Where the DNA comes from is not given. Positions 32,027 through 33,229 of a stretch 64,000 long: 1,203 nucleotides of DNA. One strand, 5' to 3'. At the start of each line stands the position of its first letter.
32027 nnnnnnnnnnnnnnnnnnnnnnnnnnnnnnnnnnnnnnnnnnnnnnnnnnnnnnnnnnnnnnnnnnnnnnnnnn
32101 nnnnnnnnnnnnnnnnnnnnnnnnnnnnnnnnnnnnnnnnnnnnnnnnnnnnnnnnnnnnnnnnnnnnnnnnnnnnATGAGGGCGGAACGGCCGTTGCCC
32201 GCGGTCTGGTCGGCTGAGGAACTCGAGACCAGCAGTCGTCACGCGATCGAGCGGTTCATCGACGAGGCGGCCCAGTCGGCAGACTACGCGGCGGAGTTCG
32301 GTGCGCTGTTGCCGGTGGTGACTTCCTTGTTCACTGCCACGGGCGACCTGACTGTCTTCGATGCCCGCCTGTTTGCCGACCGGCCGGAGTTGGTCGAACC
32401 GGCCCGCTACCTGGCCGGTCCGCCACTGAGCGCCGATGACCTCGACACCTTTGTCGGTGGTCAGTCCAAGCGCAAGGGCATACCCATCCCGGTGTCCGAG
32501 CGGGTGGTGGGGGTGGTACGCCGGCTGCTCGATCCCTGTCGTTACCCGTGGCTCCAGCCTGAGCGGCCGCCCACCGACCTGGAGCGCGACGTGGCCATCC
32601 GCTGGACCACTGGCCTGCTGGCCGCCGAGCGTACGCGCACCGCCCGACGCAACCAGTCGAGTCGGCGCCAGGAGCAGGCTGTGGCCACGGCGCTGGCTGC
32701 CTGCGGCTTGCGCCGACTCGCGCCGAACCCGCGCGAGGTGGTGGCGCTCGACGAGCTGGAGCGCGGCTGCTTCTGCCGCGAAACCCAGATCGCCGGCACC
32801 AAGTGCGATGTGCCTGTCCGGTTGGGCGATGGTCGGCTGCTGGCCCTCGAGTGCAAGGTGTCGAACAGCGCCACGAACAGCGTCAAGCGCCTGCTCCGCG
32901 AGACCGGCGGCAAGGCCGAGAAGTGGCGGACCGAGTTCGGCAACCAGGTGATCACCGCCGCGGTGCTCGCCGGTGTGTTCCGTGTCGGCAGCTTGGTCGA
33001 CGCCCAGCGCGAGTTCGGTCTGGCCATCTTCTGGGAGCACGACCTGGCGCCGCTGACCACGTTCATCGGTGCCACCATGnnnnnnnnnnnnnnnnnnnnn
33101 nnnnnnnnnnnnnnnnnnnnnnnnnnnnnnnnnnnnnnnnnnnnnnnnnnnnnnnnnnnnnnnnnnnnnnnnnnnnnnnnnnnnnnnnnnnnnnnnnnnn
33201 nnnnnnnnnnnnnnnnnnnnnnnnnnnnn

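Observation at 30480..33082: Complete type II restriction-modification pair with ATGA-overlapping genes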

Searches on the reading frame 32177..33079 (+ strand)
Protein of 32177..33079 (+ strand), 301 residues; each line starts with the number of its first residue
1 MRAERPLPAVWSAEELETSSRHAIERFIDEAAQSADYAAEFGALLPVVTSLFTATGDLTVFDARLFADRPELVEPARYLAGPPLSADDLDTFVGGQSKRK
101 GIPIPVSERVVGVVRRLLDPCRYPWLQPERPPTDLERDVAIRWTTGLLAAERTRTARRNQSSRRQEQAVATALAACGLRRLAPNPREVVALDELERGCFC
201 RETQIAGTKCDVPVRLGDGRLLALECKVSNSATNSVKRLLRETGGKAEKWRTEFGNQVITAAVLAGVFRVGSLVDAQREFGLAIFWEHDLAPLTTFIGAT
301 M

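Call 5: search_protein_families(library=pfam, proteins=[window:32177-33079:+], max_evalue=0.1)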
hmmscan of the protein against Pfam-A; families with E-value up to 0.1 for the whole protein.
window:32177-33079:+ (301 aa): 1 family
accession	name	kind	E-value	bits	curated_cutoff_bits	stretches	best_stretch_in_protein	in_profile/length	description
PF09572.16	RE_XamI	-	2.5e-28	99.7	25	1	57-286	2-256/256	XamI restriction endonuclease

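Call 6: search_protein_families(library=ncbifam, proteins=[window:32177-33079:+], max_evalue=0.1)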
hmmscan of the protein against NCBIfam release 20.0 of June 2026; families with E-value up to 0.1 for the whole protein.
window:32177-33079:+ (301 aa): 0 families

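Call 7: find_homologous_proteins(query=window:32177-33079:+)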
Query window:32177-33079:+ (301 aa): 446 proteins with E <= 0.001 among 8000 candidates; the best 120 are listed.
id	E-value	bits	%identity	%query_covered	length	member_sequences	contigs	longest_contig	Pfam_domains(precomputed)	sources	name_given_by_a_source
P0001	2.7e-195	666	100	100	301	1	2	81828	PF09572.18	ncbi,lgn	-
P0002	3.1e-92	327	54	100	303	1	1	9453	PF09572.18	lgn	-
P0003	1.9e-91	325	55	99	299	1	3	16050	PF09572.18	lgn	-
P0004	5.3e-91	323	53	100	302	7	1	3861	PF09572.18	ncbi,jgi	jgi:hypothetical protein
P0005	2.0e-90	322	52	100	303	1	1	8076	PF09572.18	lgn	-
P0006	1.8e-89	318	54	99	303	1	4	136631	PF09572.18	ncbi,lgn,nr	ncbi:MAG: XamI family restriction endonuclease [Acidothermus sp.]|nr:XamI family restriction endonuc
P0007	2.6e-89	318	53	99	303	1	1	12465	PF09572.18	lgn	-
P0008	6.7e-89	317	54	97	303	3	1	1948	PF09572.18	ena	-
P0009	3.6e-88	314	54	96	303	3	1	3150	PF09572.18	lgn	-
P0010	5.9e-88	313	54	96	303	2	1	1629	PF09572.18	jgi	jgi:hypothetical protein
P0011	6.8e-88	313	54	98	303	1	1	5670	PF09572.18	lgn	-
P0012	3.5e-87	311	53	96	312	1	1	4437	PF09572.18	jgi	jgi:hypothetical protein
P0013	1.1e-86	309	54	99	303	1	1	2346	PF09572.18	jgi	jgi:hypothetical protein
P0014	1.6e-86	309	55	97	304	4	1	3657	PF09572.18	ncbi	-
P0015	1.6e-86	309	52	99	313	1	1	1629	PF09572.18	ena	-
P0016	1.8e-86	309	52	98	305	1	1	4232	PF09572.18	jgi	jgi:XamI-like restriction endonuclease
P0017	2.9e-86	308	54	99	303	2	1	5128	PF09572.18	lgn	-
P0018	6.5e-86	307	54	99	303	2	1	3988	PF09572.18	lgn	-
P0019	8.8e-86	306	52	99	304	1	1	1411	PF09572.18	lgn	-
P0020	1.6e-85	305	52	100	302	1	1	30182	PF09572.18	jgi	jgi:hypothetical protein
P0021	3.5e-85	304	51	97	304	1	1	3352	PF09572.18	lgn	-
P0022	5.9e-85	304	51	96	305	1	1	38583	PF09572.18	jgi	jgi:hypothetical protein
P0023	1.1e-84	303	51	96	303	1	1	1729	PF09572.18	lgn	-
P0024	2.3e-84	302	51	97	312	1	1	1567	PF09572.18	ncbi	-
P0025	2.3e-84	302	50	96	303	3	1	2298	PF09572.18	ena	-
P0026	5.8e-84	300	52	96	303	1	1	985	PF09572.18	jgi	jgi:XamI restriction endonuclease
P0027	9.3e-84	300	52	94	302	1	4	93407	PF09572.18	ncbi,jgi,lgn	ncbi:MAG TPA: XamI family restriction endonuclease [Chloroflexota bacterium]|jgi:hypothetical protei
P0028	1.4e-83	299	48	97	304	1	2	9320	PF09572.18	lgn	-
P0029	1.6e-83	299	52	97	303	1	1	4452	PF09572.18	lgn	-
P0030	1.8e-83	299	50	98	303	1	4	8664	PF09572.18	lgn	-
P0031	3.5e-83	298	51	97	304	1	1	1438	PF09572.18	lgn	-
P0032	4.9e-83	297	53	96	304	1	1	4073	PF09572.18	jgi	-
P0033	1.2e-82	296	52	96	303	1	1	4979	PF09572.18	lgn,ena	-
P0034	3.2e-82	295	49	98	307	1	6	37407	PF09572.18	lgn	-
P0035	7.3e-82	293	52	99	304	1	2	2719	PF09572.18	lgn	-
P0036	7.6e-82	293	52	99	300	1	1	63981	PF09572.18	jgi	jgi:hypothetical protein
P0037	1.9e-81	292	49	99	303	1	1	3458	PF09572.18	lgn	-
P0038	3.6e-81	291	51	99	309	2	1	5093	PF09572.18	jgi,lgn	jgi:hypothetical protein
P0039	3.7e-81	291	52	98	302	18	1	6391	PF09572.18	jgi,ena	-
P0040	3.8e-81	291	50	99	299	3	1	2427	PF09572.18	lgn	-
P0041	5.5e-81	291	48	99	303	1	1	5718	PF09572.18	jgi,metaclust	metaclust:\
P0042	7.1e-81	290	50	98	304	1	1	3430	PF09572.18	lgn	-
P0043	9.3e-81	290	51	97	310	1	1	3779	PF09572.18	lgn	-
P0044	1.5e-80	289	51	99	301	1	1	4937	PF09572.18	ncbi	-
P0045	2.1e-80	289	51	97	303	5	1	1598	PF09572.18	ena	-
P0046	6.3e-80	287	52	95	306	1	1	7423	PF09572.18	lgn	-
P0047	6.8e-80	287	54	87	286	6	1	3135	PF09572.18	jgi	-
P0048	7.3e-80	287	52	97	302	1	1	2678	PF09572.18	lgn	-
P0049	7.7e-80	287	52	97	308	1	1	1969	PF09572.18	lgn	-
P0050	2.5e-79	285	51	96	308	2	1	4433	PF09572.18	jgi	-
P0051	2.5e-79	285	51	96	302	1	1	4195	PF09572.18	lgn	-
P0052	3.5e-79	285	50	94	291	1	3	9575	PF09572.18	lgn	-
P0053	3.8e-79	285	50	96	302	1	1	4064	PF09572.18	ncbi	-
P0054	4.2e-79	284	49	96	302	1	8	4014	PF09572.18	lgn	-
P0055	4.8e-79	284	49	94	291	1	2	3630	PF09572.18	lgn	-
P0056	5.5e-79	284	47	98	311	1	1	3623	PF09572.18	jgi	jgi:hypothetical protein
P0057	1.1e-78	283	49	97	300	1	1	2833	PF09572.18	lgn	-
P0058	1.4e-78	283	49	99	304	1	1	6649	PF09572.18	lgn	-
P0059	1.6e-78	282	51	96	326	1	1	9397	PF09572.18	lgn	-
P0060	7.0e-78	280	49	98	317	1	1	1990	PF09572.18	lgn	-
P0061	1.0e-77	280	49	97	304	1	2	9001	PF09572.18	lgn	-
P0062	1.7e-77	279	51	98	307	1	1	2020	PF09572.18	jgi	jgi:hypothetical protein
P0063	1.9e-77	279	49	97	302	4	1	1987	PF09572.18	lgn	-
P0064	1.9e-77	279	55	87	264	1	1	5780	PF09572.18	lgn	-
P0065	2.2e-77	279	48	98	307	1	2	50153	PF09572.18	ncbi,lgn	ncbi:MAG: XamI family restriction endonuclease [Chloroflexota bacterium]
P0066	3.1e-77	278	51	97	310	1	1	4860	PF09572.18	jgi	-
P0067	3.3e-77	278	48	98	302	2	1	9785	PF09572.18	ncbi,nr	ncbi:MAG: XamI family restriction endonuclease [Coriobacteriia bacterium]|nr:XamI family restriction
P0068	3.5e-77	278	51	94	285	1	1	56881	PF09572.18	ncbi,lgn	-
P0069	3.8e-77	278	47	97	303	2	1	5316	PF09572.18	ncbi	-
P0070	8.8e-77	277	49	96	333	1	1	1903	PF09572.18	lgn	-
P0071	9.1e-77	277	49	97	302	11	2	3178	PF09572.18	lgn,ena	-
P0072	1.3e-76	276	48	96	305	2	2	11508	PF09572.18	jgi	jgi:hypothetical protein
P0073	1.4e-76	276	50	97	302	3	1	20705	PF09572.18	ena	-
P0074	1.7e-76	276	50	95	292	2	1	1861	PF09572.18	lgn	-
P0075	2.2e-76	276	50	98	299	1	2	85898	PF09572.18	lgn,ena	-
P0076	4.7e-76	274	50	97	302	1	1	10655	PF09572.18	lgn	-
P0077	5.1e-76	274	47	97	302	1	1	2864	PF09572.18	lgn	-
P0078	6.5e-76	274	49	96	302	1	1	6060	PF09572.18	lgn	-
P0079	1.9e-75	272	49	97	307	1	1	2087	PF09572.18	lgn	-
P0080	2.2e-75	272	50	95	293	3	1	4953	PF09572.18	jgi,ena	-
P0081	2.7e-75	272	51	98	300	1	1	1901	PF09572.18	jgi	jgi:hypothetical protein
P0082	3.5e-75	272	49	97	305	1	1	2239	PF09572.18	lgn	-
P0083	6.3e-75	271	50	98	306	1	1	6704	PF09572.18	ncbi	-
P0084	7.7e-75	270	49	98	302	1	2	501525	PF09572.18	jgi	-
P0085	1.1e-74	270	49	97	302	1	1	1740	PF09572.18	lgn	-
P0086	1.2e-74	270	47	97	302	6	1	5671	PF09572.18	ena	-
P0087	1.5e-74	270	50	94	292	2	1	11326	PF09572.18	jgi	jgi:hypothetical protein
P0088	2.3e-74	269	49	98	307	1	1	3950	PF09572.18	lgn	-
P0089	2.4e-74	269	48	97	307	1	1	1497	PF09572.18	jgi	jgi:hypothetical protein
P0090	3.4e-74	268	50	98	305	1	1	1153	PF09572.18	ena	-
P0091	3.7e-74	268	48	98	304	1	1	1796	PF09572.18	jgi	jgi:XamI restriction endonuclease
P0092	4.4e-74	268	48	97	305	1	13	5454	PF09572.18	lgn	-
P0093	8.0e-74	267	48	97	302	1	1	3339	PF09572.18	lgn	-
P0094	1.0e-73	267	47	99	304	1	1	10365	PF09572.18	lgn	-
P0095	1.3e-73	266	47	95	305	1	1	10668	PF09572.18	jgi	jgi:hypothetical protein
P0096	7.8e-73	264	48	97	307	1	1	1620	PF09572.18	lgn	-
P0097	1.1e-72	263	59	74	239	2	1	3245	PF09572.18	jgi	jgi:sulfite reductase beta subunit-like hemoprotein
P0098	1.5e-72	263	48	100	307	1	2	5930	PF09572.18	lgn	-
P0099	2.0e-72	262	49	97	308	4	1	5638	PF09572.18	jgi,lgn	jgi:hypothetical protein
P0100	2.3e-72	262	48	97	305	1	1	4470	PF09572.18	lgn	-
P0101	2.3e-72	262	47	96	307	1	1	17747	PF09572.18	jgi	jgi:hypothetical protein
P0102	2.4e-72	262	48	97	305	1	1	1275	PF09572.18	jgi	jgi:hypothetical protein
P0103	3.2e-72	262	49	96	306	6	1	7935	PF09572.18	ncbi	-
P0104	3.7e-72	262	54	77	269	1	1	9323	PF09572.18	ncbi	-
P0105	3.8e-72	262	47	98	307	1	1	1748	PF09572.18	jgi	jgi:hypothetical protein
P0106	5.6e-72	261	46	97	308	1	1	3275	PF09572.18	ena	-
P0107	6.6e-72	261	46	96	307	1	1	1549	PF09572.18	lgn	-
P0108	7.4e-72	261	51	94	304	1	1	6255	PF09572.18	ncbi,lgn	ncbi:MAG: XamI family restriction endonuclease [Candidatus Limnocylindria bacterium]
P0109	1.0e-71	260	48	96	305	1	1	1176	PF09572.18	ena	-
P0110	1.1e-71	260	48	96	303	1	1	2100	PF09572.18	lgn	-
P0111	1.3e-71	260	45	95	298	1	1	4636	PF09572.18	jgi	jgi:hypothetical protein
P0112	1.6e-71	260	49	96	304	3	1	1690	PF09572.18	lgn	-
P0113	2.3e-71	259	47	98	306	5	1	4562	PF09572.18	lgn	-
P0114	2.4e-71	259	48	98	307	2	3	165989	PF09572.18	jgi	-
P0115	2.6e-71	259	49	97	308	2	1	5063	PF09572.18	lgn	-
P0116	3.4e-71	258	47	96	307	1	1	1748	PF09572.18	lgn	-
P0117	3.5e-71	258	49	97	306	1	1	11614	PF09572.18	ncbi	-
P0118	5.7e-71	258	46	98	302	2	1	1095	PF09572.18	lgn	-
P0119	7.8e-71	257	48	96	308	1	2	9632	PF09572.18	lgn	-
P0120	1.2e-70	257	47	96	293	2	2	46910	PF09572.18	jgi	jgi:hypothetical protein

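Call 8: search_solved_structures(query=window:32177-33079:+, max_evalue=1)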
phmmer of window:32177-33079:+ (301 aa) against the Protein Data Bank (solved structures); distinct sequences matched with E-value up to 1: 0.

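Call 11: find_encoding_contigs(protein=P0001, flank=10000, max_places=4)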
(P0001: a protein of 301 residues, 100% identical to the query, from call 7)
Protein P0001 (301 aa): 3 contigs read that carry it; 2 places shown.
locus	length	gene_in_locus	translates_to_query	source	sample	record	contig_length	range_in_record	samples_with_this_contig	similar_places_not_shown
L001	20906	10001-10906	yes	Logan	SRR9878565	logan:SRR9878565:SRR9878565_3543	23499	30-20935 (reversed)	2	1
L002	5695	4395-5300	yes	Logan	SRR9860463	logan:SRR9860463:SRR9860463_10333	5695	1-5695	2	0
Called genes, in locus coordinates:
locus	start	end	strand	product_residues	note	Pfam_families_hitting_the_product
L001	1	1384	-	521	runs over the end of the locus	PF05731:TROVE, PF25045:vWA_Ro60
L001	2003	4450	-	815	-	PF00270:DEAD, PF00271:Helicase_C, PF22982:WHD_HRQ1, PF09369:MZB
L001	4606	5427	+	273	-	PF13485:Peptidase_MA_2 (faint)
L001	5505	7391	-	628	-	PF01145:Band_7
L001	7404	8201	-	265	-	-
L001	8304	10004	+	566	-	PF02384:N6_Mtase (weak), PF05175:MTS, PF13649:Methyltransf_25 (weak), PF22837:M_Eco57I_C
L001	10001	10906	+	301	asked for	PF09572:RE_XamI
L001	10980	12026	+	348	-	PF01408:GFO_IDH_MocA, PF22725:GFO_IDH_MocA_C3, PF02894:GFO_IDH_MocA_C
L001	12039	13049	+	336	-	PF08240:ADH_N (weak), PF00107:ADH_zinc_N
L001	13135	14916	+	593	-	PF18952:DUF5696, PF19773:DUF6259 (weak)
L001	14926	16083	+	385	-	-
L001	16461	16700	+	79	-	-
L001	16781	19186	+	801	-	PF01261:AP_endonuc_2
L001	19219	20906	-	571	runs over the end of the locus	?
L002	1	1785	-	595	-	?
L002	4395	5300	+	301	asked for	PF09572:RE_XamI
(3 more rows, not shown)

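Call 12: list_cluster_members(proteins=[P0001, P0121])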
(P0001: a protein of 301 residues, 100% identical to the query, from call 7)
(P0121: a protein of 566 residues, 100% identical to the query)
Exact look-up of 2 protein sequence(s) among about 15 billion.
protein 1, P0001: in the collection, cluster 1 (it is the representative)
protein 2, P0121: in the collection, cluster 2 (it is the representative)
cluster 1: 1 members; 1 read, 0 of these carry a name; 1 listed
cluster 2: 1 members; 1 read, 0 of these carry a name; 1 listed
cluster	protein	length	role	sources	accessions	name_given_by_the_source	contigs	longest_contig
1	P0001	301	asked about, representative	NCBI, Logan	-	-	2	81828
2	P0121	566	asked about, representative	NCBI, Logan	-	-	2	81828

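Call 19: find_related_loci(query=A1, collection=genome_contigs, flank=6000)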
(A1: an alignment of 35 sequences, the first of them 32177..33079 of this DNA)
Query A1 (301 aa) in genome_contigs; peptide patterns used: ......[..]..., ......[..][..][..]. (x = any residue, [..] = any of these).
596 stretches matched a pattern; 545 encode a relative of the query (tblastn E <= 1e-3); the best 80 are kept; 80 distinct loci.
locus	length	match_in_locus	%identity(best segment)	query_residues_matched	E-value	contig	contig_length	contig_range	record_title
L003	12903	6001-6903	54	1-299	3e-94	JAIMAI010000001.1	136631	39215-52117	MAG: Acidothermus sp. isolate HOT.MAX.052 Contig1, whole genome shotgun sequence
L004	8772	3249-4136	51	1-297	2e-86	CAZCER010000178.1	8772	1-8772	MAG TPA_asm: uncultured Armatimonadia bacterium isolate binchicken_co27_470 genome assembly, contig: NODE_14106_length_8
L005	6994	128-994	50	11-297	1e-85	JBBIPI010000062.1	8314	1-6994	MAG: Clostridiales bacterium isolate MTF170219_bin_3 NODE_1257_length_8314_cov_2.70697, whole genome shotgun sequence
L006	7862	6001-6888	51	1-297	7e-84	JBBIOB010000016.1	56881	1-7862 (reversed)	MAG: Armatimonadota bacterium isolate ESF170215_bin_27 NODE_382_length_56881_cov_3.22619, whole genome shotgun sequence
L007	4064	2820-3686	50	8-297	8e-84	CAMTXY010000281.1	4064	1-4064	MAG: uncultured actinobacterium isolate G04_MAG_00037 genome assembly, contig: G04_MAG_00037_000000000066, whole genome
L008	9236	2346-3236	50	5-299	5e-82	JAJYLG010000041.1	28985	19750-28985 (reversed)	MAG: Chloroflexi bacterium isolate DBS2-1.bin66 NODE_2728_length_28985_cov_2.170871, whole genome shotgun sequence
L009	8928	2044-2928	48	7-300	4e-81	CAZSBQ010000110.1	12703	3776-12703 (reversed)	MAG TPA_asm: uncultured Victivallales bacterium isolate SRP332253_co1_127 genome assembly, contig: NODE_8358_length_1270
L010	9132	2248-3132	48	2-296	3e-81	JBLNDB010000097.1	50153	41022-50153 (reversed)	MAG: Chloroflexota bacterium isolate MAG110 PRJNA950955_bin19_renamed_96, whole genome shotgun sequence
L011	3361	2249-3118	48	8-298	2e-79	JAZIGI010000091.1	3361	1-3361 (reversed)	MAG: Actinomycetota bacterium isolate R1July2020-bin.2 R1July2020-bin.2_NODE_10366_length_33613.713358, whole genome sho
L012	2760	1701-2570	49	8-298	2e-80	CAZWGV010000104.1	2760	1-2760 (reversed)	MAG TPA_asm: uncultured Coriobacteriaceae bacterium isolate SRP257756_co1_55 genome assembly, contig: NODE_36681_length_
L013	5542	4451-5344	46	8-301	2e-78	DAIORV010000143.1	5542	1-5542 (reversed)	MAG TPA_asm: Chloroflexota bacterium isolate CTOTU41356 NODE_13669_length_5542_cov_7.529433, whole genome shotgun sequen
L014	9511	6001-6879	48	8-301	4e-77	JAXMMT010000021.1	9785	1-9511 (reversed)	MAG: Coriobacteriia bacterium isolate O10_metabat.bin.1 k141_22679, whole genome shotgun sequence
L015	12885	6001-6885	50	7-301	1e-76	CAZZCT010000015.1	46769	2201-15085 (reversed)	MAG TPA_asm: uncultured Lentisphaerales bacterium isolate SRP272421_co2_97 genome assembly, contig: NODE_1337_length_467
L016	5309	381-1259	46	7-299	7e-77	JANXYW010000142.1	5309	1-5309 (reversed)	MAG: Chloroflexi bacterium isolate GL140_4_metabat_127_sub GL140_4_k141_935763, whole genome shotgun sequence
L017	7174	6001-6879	48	8-301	2e-76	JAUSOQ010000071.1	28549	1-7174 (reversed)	MAG: Coriobacteriia bacterium isolate E21_maxbin.048 E21_k141_177524, whole genome shotgun sequence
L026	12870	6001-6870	43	7-297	3e-67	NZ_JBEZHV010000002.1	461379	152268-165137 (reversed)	Streptomyces sp. NPDC048623 NPDC048623_64_D8.ctg-0002, whole genome shotgun sequence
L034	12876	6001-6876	43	8-298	6e-63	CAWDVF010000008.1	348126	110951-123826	MAG: uncultured Acidimicrobiaceae bacterium isolate MFD05513.bin.2.223 genome assembly, contig: contig_5712, whole genom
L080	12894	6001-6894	41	8-300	2e-52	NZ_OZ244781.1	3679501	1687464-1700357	MAG: Candidatus Poriferisodalis sp. isolate c3018eb0-1123-4d97-bc7b-de5a35ff26ec chromosome 1, complete sequence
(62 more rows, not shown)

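Call 21: predict_structure(alignment_id=A1)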
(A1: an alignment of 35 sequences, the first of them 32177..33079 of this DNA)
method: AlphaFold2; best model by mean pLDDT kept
length: 301 residues; sequences in the alignment: 35
mean_pLDDT: 94.9   pTM: 0.86
mean pLDDT of the five models: 94.9, 94.7, 94.1, 93.7, 93.5
residues with pLDDT >= 90: 274; 70-90: 25; 50-70: 2; < 50: 0
segments of 3 or more residues with pLDDT < 50: none
pLDDT, mean of each block of 10 residues (from residue 1): 87 98 92 87 98 97 95 97 94 88 95 96 94 98 97 92 96 98 93 96 97 98 96 87 97 97 96 97 98 98 91
secondary structure, 60 per line:
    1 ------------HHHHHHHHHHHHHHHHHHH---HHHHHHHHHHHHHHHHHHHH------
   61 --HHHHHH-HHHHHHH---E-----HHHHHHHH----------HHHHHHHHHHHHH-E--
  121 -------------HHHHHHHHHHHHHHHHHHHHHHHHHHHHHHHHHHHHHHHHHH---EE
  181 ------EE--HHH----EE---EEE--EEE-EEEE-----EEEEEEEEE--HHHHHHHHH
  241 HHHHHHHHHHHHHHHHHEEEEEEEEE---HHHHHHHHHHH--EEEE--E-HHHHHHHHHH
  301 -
elements in order: H13-31 H35-54 H63-68 H70-76 H86-93 H104-116 H134-175 E203-205 E208-210 E212-215 E221-229 H232-257 E258-266 H270-280 E283-286 H291-300

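Call 25: search_protein_families(library=pfam, proteins=[L026:4642-5973:+, L034:4767-5438:+, L026:7975-8988:+, L034:7328-8278:-], max_evalue=0.001)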
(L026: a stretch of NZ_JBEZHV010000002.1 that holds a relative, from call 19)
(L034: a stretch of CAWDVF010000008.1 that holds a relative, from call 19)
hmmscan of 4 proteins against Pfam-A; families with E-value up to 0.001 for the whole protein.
L026:4642-5973:+ (444 aa): 1 family
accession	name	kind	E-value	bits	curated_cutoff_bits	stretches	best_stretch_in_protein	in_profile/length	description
PF00145.23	DNA_methylase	-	1.1e-59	202.9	22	1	45-392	3-320/324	C-5 cytosine-specific DNA methylase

L034:4767-5438:+ (224 aa): 1 family
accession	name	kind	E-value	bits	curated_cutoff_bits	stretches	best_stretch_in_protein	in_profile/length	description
PF00145.23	DNA_methylase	-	8.3e-41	140.9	22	1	6-198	2-165/324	C-5 cytosine-specific DNA methylase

L026:7975-8988:+ (338 aa): 0 families

L034:7328-8278:- (316 aa): 2 families
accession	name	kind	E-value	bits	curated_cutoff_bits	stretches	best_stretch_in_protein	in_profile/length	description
PF13365.12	Trypsin_2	-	1.5e-12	48.9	27.6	1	52-233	1-143/144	Trypsin-like peptidase domain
PF00089.32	Trypsin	-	0.00022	21.5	20.6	1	50-240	25-200/220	Trypsin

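Call 26: fold_search(model_id=the predicted structure, library=pdb)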
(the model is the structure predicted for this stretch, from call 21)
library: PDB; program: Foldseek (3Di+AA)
matches with E <= 10: 497; with E <= 0.001: 4
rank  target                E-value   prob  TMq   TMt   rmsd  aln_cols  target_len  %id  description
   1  8q44_B                6.3e-04  0.99  0.32  0.23  16.4       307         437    9  Crystal structure of cA4-bound Can2 (E364R) in complex with oligo-T DNA (released 2023-11-22)
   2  8q42_B                9.3e-04  0.99  0.32  0.23  17.2       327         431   10  Crystal structure of cA4-bound Can2 (E341A) in complex with oligo-A DNA (released 2023-11-22)
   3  8q42_A                9.3e-04  0.96  0.29  0.21  17.1       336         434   11  Crystal structure of cA4-bound Can2 (E341A) in complex with oligo-A DNA (released 2023-11-22)
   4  8q3y_A                9.8e-04  0.98  0.31  0.23  17.4       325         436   10  Crystal structure of apo Can2 from Thermoanaerobacter brockii (released 2023-11-22)
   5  1xmx                  1.0e-03  0.99  0.29  0.23  16.0       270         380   10  Crystal structure of protein VC1899 from Vibrio cholerae (released 2004-11-16)
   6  8q41_B                1.5e-03  0.98  0.32  0.24  16.2       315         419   12  Crystal structure of Can2 (E341A) bound to cA4 and TTTAAA ssDNA (released 2023-11-22)
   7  8q3z_A                2.0e-03  0.96  0.31  0.22  16.9       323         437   11  Crystal structure of cA4-bound Can2 from Thermoanaerobacter brockii (released 2023-11-22)
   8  8q43_B                3.0e-03  0.95  0.32  0.24  17.0       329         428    9  Crystal structure of cA4-bound Can2 (E341A) in complex with oligo-C DNA (released 2023-11-22)
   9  8q43_A                3.3e-03  0.96  0.31  0.24  16.5       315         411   11  Crystal structure of cA4-bound Can2 (E341A) in complex with oligo-C DNA (released 2023-11-22)
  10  2vld_B                3.5e-03  1.00  0.23  0.30   3.2        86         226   22  crystal structure of a repair endonuclease from Pyrococcus abyssi (released 2009-05-19)
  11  2vld_A                3.9e-03  1.00  0.23  0.30   3.2        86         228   22  crystal structure of a repair endonuclease from Pyrococcus abyssi (released 2009-05-19)
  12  5gke_A                4.1e-03  1.00  0.22  0.27   3.3        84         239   25  Structure of EndoMS-dsDNA1 complex (released 2016-11-02)
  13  1dc1_B                4.4e-03  1.00  0.48  0.47   8.9       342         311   11  RESTRICTION ENZYME BSOBI/DNA COMPLEX STRUCTURE: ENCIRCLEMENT OF THE DNA AND HISTIDINE-CATALYZED HYDROLYSIS WITHIN A CA (released 2001-02-21)
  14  1dc1_A                4.6e-03  1.00  0.51  0.50   7.8       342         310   10  RESTRICTION ENZYME BSOBI/DNA COMPLEX STRUCTURE: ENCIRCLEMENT OF THE DNA AND HISTIDINE-CATALYZED HYDROLYSIS WITHIN A CA (released 2001-02-21)
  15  6xl1_A                6.8e-03  1.00  0.25  0.20   3.2        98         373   17  crystal structure of cA4-activated Card1(D294N) (released 2020-12-30)
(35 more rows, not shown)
